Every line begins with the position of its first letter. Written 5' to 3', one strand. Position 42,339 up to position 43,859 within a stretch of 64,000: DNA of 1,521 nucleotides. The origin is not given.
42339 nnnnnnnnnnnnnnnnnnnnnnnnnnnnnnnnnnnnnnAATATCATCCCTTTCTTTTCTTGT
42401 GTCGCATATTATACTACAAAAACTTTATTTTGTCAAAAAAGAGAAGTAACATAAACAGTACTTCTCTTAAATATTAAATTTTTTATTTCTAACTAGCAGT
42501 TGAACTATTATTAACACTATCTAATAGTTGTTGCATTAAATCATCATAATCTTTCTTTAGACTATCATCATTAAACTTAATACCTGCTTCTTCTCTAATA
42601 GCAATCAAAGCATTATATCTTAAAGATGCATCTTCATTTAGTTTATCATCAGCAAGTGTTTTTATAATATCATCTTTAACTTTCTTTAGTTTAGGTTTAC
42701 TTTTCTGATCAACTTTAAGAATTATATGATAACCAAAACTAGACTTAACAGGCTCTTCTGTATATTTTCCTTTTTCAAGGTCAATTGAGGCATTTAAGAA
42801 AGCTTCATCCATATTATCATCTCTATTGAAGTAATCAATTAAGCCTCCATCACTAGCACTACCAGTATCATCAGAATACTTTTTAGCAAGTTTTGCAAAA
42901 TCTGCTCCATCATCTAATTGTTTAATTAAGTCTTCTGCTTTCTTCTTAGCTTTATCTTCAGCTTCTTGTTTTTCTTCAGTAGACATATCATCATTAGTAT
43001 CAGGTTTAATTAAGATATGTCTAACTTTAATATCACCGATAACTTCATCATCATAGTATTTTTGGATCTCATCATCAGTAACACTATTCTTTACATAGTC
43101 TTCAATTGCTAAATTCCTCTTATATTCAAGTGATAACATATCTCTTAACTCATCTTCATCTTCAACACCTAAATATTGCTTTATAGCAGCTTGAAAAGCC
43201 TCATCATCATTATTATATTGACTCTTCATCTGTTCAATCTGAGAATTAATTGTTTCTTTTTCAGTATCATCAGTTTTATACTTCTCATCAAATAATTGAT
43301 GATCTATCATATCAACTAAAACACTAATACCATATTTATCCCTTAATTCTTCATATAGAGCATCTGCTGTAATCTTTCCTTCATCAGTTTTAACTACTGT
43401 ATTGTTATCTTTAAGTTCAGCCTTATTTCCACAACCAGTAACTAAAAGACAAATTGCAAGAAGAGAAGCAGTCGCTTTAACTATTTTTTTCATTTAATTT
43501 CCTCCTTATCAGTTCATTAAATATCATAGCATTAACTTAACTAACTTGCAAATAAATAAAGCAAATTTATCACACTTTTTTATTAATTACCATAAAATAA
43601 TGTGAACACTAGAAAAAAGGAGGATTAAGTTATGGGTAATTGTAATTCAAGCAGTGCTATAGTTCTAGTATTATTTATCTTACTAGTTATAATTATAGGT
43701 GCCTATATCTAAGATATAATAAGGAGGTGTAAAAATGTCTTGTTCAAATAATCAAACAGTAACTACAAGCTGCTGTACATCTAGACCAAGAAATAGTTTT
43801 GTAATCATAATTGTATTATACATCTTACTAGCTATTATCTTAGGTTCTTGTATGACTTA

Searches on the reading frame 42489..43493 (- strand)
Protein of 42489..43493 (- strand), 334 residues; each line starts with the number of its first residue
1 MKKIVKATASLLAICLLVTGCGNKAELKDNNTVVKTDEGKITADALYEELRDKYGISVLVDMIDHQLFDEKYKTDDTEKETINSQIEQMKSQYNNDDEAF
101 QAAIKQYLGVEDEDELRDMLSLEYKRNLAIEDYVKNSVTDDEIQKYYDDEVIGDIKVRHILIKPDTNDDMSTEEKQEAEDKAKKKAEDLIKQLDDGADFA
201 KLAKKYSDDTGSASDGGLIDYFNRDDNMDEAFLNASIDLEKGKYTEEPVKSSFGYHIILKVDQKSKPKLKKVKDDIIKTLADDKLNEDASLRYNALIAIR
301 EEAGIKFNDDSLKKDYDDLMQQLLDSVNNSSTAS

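Call 102: search_protein_families(library=ncbifam, max_evalue=1, proteins=[window:42489-43493:-])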
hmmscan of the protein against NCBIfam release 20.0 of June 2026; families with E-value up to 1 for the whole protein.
window:42489-43493:- (334 aa): 13 families
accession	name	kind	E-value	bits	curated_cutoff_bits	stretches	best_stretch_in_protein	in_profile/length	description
NF002824.0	PRK02998.1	subfamily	3.3e-35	121.8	360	1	9-319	10-280/283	peptidylprolyl isomerase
NF003356.0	PRK04405.1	subfamily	5.1e-34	117.7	339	1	2-315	6-287/299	peptidylprolyl isomerase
NF002827.0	PRK03002.1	equivalog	1.2e-30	106.5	343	1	3-321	5-282/285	peptidylprolyl isomerase PrsA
NF000809.0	PRK00059.1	equivalog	3.1e-30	105.7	303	1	75-312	112-335/336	peptidylprolyl isomerase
NF002846.0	PRK03095.1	equivalog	8.6e-26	91.1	361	1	1-317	1-275/287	peptidylprolyl isomerase PrsA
NF008038.0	PRK10770.1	equivalog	2.5e-16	59.5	394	1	152-290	282-411/431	peptidylprolyl isomerase SurA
NF008054.0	PRK10788.1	equivalog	1.2e-09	37.5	493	1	136-284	247-381/626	peptidylprolyl isomerase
NF011969.0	PRK15441.1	equivalog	5.7e-08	33.1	127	1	181-259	13-88/93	peptidylprolyl isomerase PpiC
TIGR02933.1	nifM_nitrog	equivalog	3.4e-05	23.9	168.2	1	158-264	127-221/256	nitrogen fixation protein NifM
NF047847.2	SS_mature_LptM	equivalog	0.00035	20.6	27.7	1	1-24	1-23/31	LPS translocon maturation chaperone LptM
NF058647.1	lipo_LytA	equivalog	0.0087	16.3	110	1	1-67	1-68/107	acidic lipoprotein LytA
NF033794.2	chaper_CopZ_Eh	exception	0.056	13.6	95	1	24-51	32-59/68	copper chaperone CopZ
NF038305.1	HpsJ_fam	subfamily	0.69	9.8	60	0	75-185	106-206/234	HpsJ family protein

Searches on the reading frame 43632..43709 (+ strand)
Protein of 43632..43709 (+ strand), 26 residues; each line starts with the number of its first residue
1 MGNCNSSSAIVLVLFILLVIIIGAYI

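Call 102: search_protein_families(library=ncbifam, max_evalue=1, proteins=[window:43632-43709:+])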
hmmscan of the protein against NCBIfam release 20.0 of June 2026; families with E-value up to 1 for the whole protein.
seq(26 aa): 1 family
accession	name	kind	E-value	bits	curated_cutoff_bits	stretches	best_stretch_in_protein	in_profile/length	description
TIGR01732.1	tiny_TM_bacill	subfamily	0.00035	20.2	21.35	1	9-24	9-24/26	YjcZ family sporulation protein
